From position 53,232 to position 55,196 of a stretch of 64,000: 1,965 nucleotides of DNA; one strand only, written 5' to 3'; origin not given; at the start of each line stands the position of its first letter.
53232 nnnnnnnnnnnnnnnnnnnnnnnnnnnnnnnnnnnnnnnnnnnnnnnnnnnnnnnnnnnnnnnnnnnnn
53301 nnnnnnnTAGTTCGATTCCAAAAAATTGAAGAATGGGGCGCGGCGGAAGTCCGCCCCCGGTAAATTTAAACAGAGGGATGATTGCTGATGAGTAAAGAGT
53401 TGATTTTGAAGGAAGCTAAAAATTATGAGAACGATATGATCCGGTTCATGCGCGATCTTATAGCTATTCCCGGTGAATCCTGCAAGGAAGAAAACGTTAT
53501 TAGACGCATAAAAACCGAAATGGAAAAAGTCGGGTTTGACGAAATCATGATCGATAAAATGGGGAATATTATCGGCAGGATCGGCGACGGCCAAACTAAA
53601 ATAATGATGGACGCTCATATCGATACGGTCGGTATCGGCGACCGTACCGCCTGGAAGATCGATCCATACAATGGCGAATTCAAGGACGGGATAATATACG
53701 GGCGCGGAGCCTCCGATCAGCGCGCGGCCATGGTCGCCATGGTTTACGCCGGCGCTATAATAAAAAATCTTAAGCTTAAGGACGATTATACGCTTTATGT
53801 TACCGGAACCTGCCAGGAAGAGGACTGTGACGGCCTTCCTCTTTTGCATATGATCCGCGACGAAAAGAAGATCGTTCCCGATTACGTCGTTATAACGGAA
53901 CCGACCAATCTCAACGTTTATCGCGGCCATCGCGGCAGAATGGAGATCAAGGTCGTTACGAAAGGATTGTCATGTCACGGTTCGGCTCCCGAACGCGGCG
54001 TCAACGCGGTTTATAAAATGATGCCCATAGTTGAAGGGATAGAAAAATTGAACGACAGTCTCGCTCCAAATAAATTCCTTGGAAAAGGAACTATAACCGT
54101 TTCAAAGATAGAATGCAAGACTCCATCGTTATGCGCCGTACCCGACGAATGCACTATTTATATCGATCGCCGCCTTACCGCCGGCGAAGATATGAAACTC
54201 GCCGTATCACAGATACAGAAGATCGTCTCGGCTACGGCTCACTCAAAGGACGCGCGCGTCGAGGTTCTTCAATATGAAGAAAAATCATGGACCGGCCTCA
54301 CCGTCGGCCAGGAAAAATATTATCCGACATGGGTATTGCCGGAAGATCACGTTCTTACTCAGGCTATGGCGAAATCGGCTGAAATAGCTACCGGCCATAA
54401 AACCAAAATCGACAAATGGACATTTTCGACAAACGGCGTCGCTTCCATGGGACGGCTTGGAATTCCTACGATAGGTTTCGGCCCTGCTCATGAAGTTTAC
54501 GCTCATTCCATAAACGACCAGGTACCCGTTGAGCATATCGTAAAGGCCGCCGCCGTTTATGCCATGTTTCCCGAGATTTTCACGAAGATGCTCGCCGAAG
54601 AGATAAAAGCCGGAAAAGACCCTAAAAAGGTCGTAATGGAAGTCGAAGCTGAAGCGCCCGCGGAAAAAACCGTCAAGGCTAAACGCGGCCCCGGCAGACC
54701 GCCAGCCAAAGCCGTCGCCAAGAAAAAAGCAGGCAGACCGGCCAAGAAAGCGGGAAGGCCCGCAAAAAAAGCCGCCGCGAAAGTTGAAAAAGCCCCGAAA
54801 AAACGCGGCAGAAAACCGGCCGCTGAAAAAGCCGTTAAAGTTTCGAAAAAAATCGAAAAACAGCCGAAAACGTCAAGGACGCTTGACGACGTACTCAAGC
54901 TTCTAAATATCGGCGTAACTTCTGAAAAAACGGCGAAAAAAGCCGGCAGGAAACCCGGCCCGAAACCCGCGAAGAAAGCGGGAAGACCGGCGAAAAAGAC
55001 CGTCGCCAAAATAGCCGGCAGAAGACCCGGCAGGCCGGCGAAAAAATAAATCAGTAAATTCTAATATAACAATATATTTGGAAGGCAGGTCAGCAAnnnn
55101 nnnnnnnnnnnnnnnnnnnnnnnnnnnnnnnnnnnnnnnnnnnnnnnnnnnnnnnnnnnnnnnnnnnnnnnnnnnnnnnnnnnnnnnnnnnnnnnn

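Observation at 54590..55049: M20 hydrolase (YgeY) fused to a histone-H1-like / AT-hook lysine-alanine-rich tail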

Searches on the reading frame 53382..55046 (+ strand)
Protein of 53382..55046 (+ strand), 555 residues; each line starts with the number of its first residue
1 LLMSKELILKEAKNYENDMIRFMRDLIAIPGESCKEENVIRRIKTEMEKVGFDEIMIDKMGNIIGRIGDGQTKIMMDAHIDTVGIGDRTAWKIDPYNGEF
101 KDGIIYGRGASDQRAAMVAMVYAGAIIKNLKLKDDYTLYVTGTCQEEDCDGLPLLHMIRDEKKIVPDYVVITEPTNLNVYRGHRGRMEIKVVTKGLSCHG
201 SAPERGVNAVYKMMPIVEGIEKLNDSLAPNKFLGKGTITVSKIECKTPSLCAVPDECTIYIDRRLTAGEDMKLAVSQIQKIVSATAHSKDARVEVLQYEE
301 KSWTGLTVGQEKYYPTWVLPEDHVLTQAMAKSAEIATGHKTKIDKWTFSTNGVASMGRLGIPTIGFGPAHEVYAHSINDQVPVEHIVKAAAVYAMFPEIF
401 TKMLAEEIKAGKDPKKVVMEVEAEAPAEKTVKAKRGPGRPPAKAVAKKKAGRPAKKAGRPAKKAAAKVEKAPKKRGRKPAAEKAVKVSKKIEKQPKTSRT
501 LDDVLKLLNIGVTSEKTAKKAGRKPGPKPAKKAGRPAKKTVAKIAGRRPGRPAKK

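Call 3: search_protein_families(library=pfam, proteins=[window:53382-55046:+], max_evalue=0.1)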
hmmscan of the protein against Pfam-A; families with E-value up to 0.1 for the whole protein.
window:53382-55046:+ (555 aa): 4 families
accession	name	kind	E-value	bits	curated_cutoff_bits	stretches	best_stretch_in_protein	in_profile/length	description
PF01546.33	Peptidase_M20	-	3.1e-23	83.2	24.6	1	76-396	2-203/206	Peptidase family M20/M25/M40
PF07687.19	M20_dimer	-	2.2e-18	66.6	21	1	182-287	2-104/107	Peptidase dimerisation domain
PF04389.22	Peptidase_M28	-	0.00089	19.5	21.3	1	62-148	1-68/193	Peptidase family M28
PF05343.19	Peptidase_M42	-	0.001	18.7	23.2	0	61-85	1-27/292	M42 glutamyl aminopeptidase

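Call 4: search_protein_families(library=ncbifam, proteins=[window:53382-55046:+], max_evalue=0.01)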
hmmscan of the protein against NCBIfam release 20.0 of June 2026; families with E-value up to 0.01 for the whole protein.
window:53382-55046:+ (555 aa): 60 families (the best 25 are shown)
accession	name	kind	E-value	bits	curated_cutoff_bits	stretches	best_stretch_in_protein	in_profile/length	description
NF009555.0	PRK13004.1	equivalog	4.5e-171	569.1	321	1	5-402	3-397/399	YgeY family selenium metabolism-linked hydrolase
TIGR03526.1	selenium_YgeY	hypoth_equivalog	4.8e-170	565.7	321.5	1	6-401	2-394/395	YgeY family selenium metabolism-linked hydrolase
TIGR01910.1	DapE-ArgE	subfamily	2.6e-56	191.4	217.6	1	20-392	1-373/373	ArgE/DapE family deacylase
NF006399.0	PRK08651.1-2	equivalog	1.4e-45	156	381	1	16-393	3-397/405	succinyl-diaminopimelate desuccinylase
NF006365.0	PRK08588.1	subfamily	6.8e-39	134.3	289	1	16-395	6-375/383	succinyl-diaminopimelate desuccinylase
NF009557.0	PRK13009.1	equivalog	6.4e-37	127.6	284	1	17-396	3-370/377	succinyl-diaminopimelate desuccinylase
NF006400.0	PRK08651.1-3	equivalog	2e-35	122.4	374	1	63-401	75-407/410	succinyl-diaminopimelate desuccinylase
TIGR01892.1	AcOrn-deacetyl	equivalog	5.7e-34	117.7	297.7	1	24-392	4-360/365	acetylornithine deacetylase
NF005710.0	PRK07522.1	subfamily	8.5e-34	117.3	412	1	14-391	5-379/391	acetylornithine deacetylase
NF005373.0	PRK06915.1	equivalog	4.6e-32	111.5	428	1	64-395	84-412/422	peptidase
NF010589.0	PRK13983.1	equivalog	2e-31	109.4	333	1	7-395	4-404/409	M20 family metallo-hydrolase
NF006398.0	PRK08651.1-1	equivalog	1.4e-30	106.6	439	1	14-389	9-388/403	succinyl-diaminopimelate desuccinylase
TIGR01900.1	dapE-gram_pos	equivalog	6.4e-30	104.2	304.2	1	17-396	3-349/351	succinyl-diaminopimelate desuccinylase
TIGR01246.1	dapE_proteo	equivalog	1.1e-29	103.6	361.8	1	21-395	3-365/370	succinyl-diaminopimelate desuccinylase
NF005306.0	PRK06837.1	subfamily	4.1e-28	98.3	376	1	63-396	86-417/427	ArgE/DapE family deacylase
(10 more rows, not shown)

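Call 7: find_homologous_proteins(query=window:53382-55046:+)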
Query window:53382-55046:+ (555 aa): 8000 proteins with E <= 0.001 among 8000 candidates; the best 120 are listed.
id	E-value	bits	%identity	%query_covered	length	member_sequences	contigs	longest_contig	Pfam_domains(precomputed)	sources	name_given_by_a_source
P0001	0.0e+0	1229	100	100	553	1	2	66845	PF01546.34,PF07687.20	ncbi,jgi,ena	-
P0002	0.0e+0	1076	87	100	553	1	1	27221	PF01546.34,PF07687.20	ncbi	-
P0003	1.1e-217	742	80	72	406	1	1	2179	PF01546.34,PF04389.23,PF07687.20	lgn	-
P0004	1.9e-217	741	80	72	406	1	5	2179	PF01546.34,PF04389.23,PF07687.20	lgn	-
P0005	2.3e-217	741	79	72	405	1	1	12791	PF01546.34,PF07687.20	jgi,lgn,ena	-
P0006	9.5e-215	733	78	73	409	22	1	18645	PF01546.34,PF04389.23,PF07687.20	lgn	-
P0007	3.8e-210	717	77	73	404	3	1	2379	PF01546.34,PF07687.20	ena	-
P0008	7.5e-210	716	77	71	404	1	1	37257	PF01546.34,PF07687.20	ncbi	-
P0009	2.0e-178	613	67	72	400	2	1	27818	PF01546.34,PF07687.20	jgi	-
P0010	6.8e-172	591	66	70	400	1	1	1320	PF01546.34,PF07687.20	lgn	-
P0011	1.3e-171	590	64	72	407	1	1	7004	PF01546.34,PF07687.20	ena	-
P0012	3.9e-171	589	65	72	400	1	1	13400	PF01546.34,PF07687.20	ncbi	-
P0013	2.5e-170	586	64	72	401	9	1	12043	PF01546.34,PF07687.20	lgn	-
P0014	1.7e-169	583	64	70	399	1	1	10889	PF01546.34,PF07687.20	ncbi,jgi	ncbi:MAG: YgeY family selenium metabolism-linked hydrolase [Elusimicrobiota bacterium]|jgi:putative 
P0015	2.1e-169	583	66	70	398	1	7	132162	PF01546.34,PF07687.20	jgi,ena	-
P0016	2.6e-169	583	61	72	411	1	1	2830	PF01546.34,PF07687.20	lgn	-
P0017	3.4e-169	582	64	72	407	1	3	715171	PF01546.34,PF07687.20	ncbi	-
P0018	7.6e-169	581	65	70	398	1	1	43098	PF01546.34,PF07687.20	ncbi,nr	ncbi:MAG: YgeY family selenium metabolism-linked hydrolase [Elusimicrobia bacterium]|nr:YgeY family 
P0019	1.1e-168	581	64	72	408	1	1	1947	PF01546.34,PF07687.20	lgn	-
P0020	1.3e-168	580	63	73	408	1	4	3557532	PF01546.34,PF07687.20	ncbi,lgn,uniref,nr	ncbi:selenium metabolism hydrolase [Anoxybacter fermentans]|uniref:Probable succinyl-diaminopimelate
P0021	1.3e-168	580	65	70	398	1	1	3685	PF01546.34,PF07687.20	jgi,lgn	jgi:putative selenium metabolism hydrolase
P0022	1.4e-168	580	65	70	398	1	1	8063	PF01546.34,PF07687.20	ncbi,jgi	jgi:putative selenium metabolism hydrolase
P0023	3.2e-168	579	64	71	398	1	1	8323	PF01546.34,PF07687.20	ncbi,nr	ncbi:MAG: YgeY family selenium metabolism-linked hydrolase [Elusimicrobia bacterium]|nr:YgeY family 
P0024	4.3e-168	579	64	71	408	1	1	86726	PF01546.34,PF07687.20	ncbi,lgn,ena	-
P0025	8.5e-168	578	65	71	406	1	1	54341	PF01546.34,PF07687.20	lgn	-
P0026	1.1e-167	577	65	70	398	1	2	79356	PF01546.34,PF07687.20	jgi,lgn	jgi:putative selenium metabolism hydrolase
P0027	1.3e-167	577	63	72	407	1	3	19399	PF01546.34,PF07687.20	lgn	-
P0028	2.3e-167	576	63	72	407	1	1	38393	PF01546.34,PF07687.20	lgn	-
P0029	3.6e-167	576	63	72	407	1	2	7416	PF01546.34,PF07687.20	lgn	-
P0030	4.4e-167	575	65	70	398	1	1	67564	PF01546.34,PF07687.20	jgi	jgi:putative selenium metabolism hydrolase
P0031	4.7e-167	575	64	70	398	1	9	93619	PF01546.34,PF07687.20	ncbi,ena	-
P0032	4.9e-167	575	63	72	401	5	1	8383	PF01546.34,PF07687.20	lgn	-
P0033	5.1e-167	575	62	72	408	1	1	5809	PF01546.34,PF07687.20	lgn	-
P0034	5.5e-167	575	62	72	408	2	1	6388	PF01546.34,PF07687.20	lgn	-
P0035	8.2e-167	574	61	72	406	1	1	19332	PF01546.34,PF07687.20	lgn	-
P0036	1.3e-166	574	64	71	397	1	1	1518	PF01546.34,PF07687.20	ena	-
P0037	4.4e-166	572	64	71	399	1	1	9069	PF01546.34,PF07687.20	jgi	jgi:putative selenium metabolism hydrolase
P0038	5.7e-166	572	63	71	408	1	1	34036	PF01546.34,PF07687.20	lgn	-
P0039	5.7e-166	572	62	72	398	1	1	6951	PF01546.34,PF07687.20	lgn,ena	-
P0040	6.7e-166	571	62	72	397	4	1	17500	PF01546.34,PF07687.20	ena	-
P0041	7.4e-166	571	63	70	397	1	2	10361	PF01546.34,PF07687.20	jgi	-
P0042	8.6e-166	571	64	70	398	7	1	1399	PF01546.34,PF07687.20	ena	-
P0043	1.2e-165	571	64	71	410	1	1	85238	PF01546.34,PF07687.20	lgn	-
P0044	1.2e-165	571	64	71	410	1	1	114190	PF01546.34,PF07687.20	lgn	-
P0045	1.7e-165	570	61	72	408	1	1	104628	PF01546.34,PF07687.20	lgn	-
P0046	1.9e-165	570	64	71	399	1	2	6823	PF01546.34,PF07687.20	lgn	-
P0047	2.0e-165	570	63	70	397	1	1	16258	PF01546.34,PF07687.20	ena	-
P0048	3.0e-165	569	62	72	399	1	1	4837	PF01546.34,PF07687.20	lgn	-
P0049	3.5e-165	569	63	70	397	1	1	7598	PF01546.34,PF07687.20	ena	-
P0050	4.5e-165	569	64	71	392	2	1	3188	PF01546.34,PF07687.20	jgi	jgi:putative selenium metabolism hydrolase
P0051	4.7e-165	569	64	71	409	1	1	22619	PF01546.34,PF07687.20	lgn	-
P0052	4.7e-165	569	64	71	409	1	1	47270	PF01546.34,PF07687.20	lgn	-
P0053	4.7e-165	569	62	70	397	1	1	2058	PF01546.34,PF07687.20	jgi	-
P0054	6.3e-165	568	61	72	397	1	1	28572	PF01546.34,PF07687.20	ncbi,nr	ncbi:MAG: YgeY family selenium metabolism-linked hydrolase [Elusimicrobia bacterium]|nr:YgeY family 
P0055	7.1e-165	568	63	70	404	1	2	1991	PF01546.34,PF07687.20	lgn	-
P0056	7.5e-165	568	63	72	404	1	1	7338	PF01546.34,PF07687.20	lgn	-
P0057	8.3e-165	568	62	72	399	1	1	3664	PF01546.34,PF07687.20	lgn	-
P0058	1.2e-164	567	60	72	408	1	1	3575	PF01546.34,PF04389.23,PF07687.20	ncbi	ncbi:MAG: YgeY family selenium metabolism-linked hydrolase [Cyanobacteriota bacterium]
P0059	1.5e-164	567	64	71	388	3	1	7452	PF01546.34,PF07687.20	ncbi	ncbi:MAG: selenium metabolism hydrolase, partial [Elusimicrobia bacterium RIFOXYB2_FULL_62_6]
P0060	1.7e-164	567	60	72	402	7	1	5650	PF01546.34,PF07687.20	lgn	-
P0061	4.2e-164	565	62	72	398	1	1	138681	PF01546.34,PF07687.20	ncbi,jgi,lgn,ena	ncbi:MAG: YgeY family selenium metabolism-linked hydrolase [Elusimicrobiota bacterium]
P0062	4.5e-164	565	64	72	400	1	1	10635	PF01546.34,PF07687.20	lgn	-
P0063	4.7e-164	565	64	71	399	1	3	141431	PF01546.34,PF07687.20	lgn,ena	-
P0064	5.0e-164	565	65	70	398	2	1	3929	PF01546.34,PF07687.20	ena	-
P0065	5.5e-164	565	64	70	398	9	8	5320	PF01546.34,PF07687.20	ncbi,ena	-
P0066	9.7e-164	564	63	72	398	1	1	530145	PF01546.34,PF07687.20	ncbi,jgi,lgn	-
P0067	1.2e-163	564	61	71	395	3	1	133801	PF01546.34,PF07687.20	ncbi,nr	ncbi:MAG TPA: YgeY family selenium metabolism-linked hydrolase [Elusimicrobia bacterium]|nr:YgeY fam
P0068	1.2e-163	564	65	71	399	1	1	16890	PF01546.34,PF07687.20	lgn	-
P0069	1.2e-163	564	61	72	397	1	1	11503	PF01546.34,PF07687.20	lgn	-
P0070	1.2e-163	564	65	71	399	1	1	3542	PF01546.34,PF07687.20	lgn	-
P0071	1.3e-163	564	62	72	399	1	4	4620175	PF01546.34,PF07687.20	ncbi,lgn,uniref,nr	ncbi:YgeY family selenium metabolism-linked hydrolase [Clostridium omnivorum]|uniref:Peptidase n=1 T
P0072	1.7e-163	563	61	72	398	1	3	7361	PF01546.34,PF07687.20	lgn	-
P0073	1.7e-163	563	65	71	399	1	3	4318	PF01546.34,PF07687.20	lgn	-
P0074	1.8e-163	563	64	72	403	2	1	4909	PF01546.34,PF07687.20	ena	-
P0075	1.9e-163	563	64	72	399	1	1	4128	PF01546.34,PF07687.20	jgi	jgi:putative selenium metabolism hydrolase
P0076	2.0e-163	563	61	72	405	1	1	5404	PF01546.34,PF04389.23,PF07687.20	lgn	-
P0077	2.4e-163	563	64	71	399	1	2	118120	PF01546.34,PF07687.20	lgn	-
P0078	3.7e-163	562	62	72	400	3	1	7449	PF01546.34,PF07687.20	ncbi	ncbi:MAG: YgeY family selenium metabolism-linked hydrolase [Elusimicrobiaceae bacterium]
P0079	3.7e-163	562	62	72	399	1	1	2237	PF01546.34,PF07687.20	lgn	-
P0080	4.8e-163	562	63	70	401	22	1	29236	PF01546.34,PF07687.20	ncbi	-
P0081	5.5e-163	562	64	69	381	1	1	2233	PF01546.34,PF07687.20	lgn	-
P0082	6.0e-163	562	64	71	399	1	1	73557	PF01546.34,PF07687.20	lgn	-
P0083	8.7e-163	561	62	73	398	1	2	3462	PF01546.34,PF07687.20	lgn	-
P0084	1.0e-162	561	65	70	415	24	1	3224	PF01546.34,PF07687.20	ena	-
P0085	1.0e-162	561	62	72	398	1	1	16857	PF01546.34,PF07687.20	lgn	-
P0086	1.3e-162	561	61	72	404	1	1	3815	PF01546.34,PF07687.20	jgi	jgi:putative selenium metabolism hydrolase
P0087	1.9e-162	560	63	71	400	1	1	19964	PF01546.34,PF07687.20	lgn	-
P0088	2.3e-162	560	61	72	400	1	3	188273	PF01546.34,PF07687.20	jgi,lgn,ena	-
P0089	2.6e-162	560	62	72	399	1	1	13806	PF01546.34,PF04389.23,PF07687.20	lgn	-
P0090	3.8e-162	559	61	72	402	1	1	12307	PF01546.34,PF07687.20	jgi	jgi:putative selenium metabolism hydrolase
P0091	4.6e-162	559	61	72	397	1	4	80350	PF01546.34,PF07687.20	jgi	jgi:putative selenium metabolism hydrolase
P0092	5.0e-162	559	63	71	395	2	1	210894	PF01546.34,PF07687.20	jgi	jgi:putative selenium metabolism hydrolase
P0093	6.8e-162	558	63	71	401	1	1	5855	PF01546.34,PF07687.20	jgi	jgi:putative selenium metabolism hydrolase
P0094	1.1e-161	558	63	70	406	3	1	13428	PF01546.34,PF07687.20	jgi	-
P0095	1.3e-161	557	62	72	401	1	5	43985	PF01546.34,PF07687.20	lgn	-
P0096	1.4e-161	557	62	72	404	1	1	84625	PF01546.34,PF07687.20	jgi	jgi:putative selenium metabolism hydrolase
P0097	1.5e-161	557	62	72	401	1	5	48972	PF01546.34,PF07687.20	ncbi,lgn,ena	-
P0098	2.1e-161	557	63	71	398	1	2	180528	PF01546.34,PF07687.20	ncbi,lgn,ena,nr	ncbi:MAG TPA: YgeY family selenium metabolism-linked hydrolase [Elusimicrobia bacterium]|nr:YgeY fam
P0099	2.2e-161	557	61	71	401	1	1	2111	PF01546.34,PF07687.20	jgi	-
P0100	2.4e-161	556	62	70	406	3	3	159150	PF01546.34,PF07687.20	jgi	jgi:putative selenium metabolism hydrolase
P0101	2.6e-161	556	61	71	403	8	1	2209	PF01546.34,PF07687.20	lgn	-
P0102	2.6e-161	556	60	72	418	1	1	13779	PF01546.34,PF07687.20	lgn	-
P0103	3.0e-161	556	64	71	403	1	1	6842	PF01546.34,PF07687.20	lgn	-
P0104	3.2e-161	556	61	71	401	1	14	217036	PF01546.34,PF07687.20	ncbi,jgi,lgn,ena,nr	ncbi:MAG: selenium metabolism hydrolase [Bdellovibrionales bacterium RIFOXYB1_FULL_37_110]|nr:MAG: s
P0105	3.9e-161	556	63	70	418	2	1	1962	PF01546.34,PF07687.20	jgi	-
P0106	4.1e-161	556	61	71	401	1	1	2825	PF01546.34,PF07687.20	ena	-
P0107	5.0e-161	555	61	71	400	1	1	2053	PF01546.34,PF07687.20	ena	-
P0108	5.1e-161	555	61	71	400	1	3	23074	PF01546.34,PF07687.20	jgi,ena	-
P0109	5.6e-161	555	61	71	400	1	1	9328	PF01546.34,PF07687.20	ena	-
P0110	5.7e-161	555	61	71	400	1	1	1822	PF01546.34,PF07687.20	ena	-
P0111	6.9e-161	555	63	70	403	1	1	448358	PF01546.34,PF07687.20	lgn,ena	-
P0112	7.0e-161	555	63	70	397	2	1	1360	PF01546.34,PF07687.20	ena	-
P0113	8.9e-161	555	62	72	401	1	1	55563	PF01546.34,PF07687.20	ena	-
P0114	1.2e-160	554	63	71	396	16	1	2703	PF01546.34,PF07687.20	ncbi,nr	ncbi:MAG: YgeY family selenium metabolism-linked hydrolase [Elusimicrobiales bacterium]|nr:YgeY fami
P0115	1.3e-160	554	62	71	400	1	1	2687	PF01546.34,PF07687.20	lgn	-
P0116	1.3e-160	554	60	72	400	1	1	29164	PF01546.34,PF04389.23,PF07687.20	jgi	jgi:putative selenium metabolism hydrolase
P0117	1.3e-160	554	61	72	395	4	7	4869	PF01546.34,PF07687.20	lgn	-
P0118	1.7e-160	554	62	72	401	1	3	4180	PF01546.34,PF07687.20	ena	-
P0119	2.0e-160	553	62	71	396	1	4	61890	PF01546.34,PF07687.20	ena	-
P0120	2.9e-160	553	63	70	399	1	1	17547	PF01546.34,PF04389.23,PF07687.20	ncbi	ncbi:MAG: YgeY family selenium metabolism-linked hydrolase [Thermoplasmata archaeon]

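Call 8: find_encoding_contigs(protein=P0002, flank=6000, max_places=3)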
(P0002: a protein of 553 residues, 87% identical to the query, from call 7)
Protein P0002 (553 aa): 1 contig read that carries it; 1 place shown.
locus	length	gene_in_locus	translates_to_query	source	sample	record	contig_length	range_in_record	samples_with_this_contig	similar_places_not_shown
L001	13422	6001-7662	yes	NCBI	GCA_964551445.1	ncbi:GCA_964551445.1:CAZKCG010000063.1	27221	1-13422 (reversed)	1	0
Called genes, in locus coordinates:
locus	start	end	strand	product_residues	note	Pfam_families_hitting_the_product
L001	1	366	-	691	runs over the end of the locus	PF10114:PocR, PF00512:HisKA, PF02518:HATPase_c, PF00072:Response_reg, PF01627:Hpt (weak)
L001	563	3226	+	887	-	PF03065:Glyco_hydro_57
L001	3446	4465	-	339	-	PF05593:RHS_repeat (faint)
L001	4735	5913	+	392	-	PF02729:OTCace_N, PF00185:OTCace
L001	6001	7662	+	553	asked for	PF01546:Peptidase_M20, PF07687:M20_dimer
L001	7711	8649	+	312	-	PF00696:AA_kinase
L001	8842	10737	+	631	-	-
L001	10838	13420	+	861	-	?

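Call 9: find_encoding_contigs(protein=P0008, flank=6000, max_places=3)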
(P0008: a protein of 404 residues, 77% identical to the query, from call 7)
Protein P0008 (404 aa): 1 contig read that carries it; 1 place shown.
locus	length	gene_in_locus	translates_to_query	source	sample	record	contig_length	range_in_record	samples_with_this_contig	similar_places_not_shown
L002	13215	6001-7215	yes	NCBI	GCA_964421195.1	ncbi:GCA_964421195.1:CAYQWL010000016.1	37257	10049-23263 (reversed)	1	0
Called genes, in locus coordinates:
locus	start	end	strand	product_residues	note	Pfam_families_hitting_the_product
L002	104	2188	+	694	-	PF00009:GTP_EFTU, PF03144:GTP_EFTU_D2, PF22042:EF-G_D2, PF14492:EFG_III, PF03764:EFG_IV, PF00679:EFG_C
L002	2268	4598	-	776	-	PF08447:PAS_3, PF00989:PAS, PF08447:PAS_3, PF13426:PAS_9, PF00512:HisKA, PF02518:HATPase_c, PF00072:Response_reg, PF01627:Hpt, +3 more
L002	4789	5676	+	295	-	PF02729:OTCace_N, PF00185:OTCace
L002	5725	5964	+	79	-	-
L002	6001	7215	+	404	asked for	PF01546:Peptidase_M20, PF07687:M20_dimer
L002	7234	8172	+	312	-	PF00696:AA_kinase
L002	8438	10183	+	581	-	PF00749:tRNA-synt_1c, PF03950:tRNA-synt_1c_C, PF20974:tRNA-synt_1c_C2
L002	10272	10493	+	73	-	PF10771:DUF2582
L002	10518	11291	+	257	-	PF01975:SurE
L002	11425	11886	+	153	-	PF14588:YjgF_endoribonc, PF01042:Ribonuc_L-PSP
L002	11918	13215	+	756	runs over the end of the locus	PF07676:PD40 (faint), PF26549:Tricorn_N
